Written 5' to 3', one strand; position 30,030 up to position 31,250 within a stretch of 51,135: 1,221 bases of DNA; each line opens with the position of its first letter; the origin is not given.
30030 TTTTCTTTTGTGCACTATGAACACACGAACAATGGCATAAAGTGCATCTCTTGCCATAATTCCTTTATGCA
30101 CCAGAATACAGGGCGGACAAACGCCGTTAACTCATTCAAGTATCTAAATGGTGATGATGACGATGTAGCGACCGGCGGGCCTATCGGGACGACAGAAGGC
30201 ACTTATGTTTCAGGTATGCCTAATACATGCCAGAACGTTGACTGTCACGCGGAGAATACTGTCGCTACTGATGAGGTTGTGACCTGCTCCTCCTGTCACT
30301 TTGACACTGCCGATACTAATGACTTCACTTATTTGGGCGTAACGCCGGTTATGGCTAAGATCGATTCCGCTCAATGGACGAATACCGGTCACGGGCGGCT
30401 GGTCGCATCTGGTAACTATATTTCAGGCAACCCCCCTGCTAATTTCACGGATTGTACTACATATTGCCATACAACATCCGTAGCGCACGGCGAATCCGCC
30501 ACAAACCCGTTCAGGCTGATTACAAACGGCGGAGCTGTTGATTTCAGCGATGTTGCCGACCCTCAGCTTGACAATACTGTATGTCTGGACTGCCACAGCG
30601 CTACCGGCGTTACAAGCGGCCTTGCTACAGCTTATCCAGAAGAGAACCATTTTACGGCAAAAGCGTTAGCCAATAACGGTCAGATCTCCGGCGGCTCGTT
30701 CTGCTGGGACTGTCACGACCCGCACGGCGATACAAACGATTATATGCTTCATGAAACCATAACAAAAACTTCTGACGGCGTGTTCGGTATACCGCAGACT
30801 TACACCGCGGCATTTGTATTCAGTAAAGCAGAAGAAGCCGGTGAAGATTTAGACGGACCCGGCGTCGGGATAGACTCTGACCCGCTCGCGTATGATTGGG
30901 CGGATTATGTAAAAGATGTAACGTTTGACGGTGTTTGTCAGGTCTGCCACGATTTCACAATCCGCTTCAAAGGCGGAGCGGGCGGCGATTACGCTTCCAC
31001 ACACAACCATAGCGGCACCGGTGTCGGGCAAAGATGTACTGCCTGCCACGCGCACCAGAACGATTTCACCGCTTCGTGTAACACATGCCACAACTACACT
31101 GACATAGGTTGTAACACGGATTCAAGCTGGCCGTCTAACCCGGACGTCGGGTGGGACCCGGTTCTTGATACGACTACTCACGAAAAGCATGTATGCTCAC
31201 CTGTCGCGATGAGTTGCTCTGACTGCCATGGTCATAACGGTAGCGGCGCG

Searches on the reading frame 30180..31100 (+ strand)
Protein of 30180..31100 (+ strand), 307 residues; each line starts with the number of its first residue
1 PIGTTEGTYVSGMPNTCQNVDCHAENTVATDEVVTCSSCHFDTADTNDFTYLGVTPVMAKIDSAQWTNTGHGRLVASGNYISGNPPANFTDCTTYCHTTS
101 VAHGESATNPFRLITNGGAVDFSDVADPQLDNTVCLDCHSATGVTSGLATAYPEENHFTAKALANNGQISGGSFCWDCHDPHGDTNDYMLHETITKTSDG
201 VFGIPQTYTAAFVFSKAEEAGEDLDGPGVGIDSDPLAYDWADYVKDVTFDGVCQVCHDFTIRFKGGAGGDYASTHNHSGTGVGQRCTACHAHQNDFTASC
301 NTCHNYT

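Call 42: search_solved_structures(query=window:30180-31100:+, max_evalue=10, show_alignments=3)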
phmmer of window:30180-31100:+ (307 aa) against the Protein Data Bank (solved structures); distinct sequences matched with E-value up to 10: 1.
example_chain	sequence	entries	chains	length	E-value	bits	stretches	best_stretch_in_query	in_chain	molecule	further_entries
9y6s_8b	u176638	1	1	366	0.32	13.7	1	69-155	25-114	Leucine-rich repeat protein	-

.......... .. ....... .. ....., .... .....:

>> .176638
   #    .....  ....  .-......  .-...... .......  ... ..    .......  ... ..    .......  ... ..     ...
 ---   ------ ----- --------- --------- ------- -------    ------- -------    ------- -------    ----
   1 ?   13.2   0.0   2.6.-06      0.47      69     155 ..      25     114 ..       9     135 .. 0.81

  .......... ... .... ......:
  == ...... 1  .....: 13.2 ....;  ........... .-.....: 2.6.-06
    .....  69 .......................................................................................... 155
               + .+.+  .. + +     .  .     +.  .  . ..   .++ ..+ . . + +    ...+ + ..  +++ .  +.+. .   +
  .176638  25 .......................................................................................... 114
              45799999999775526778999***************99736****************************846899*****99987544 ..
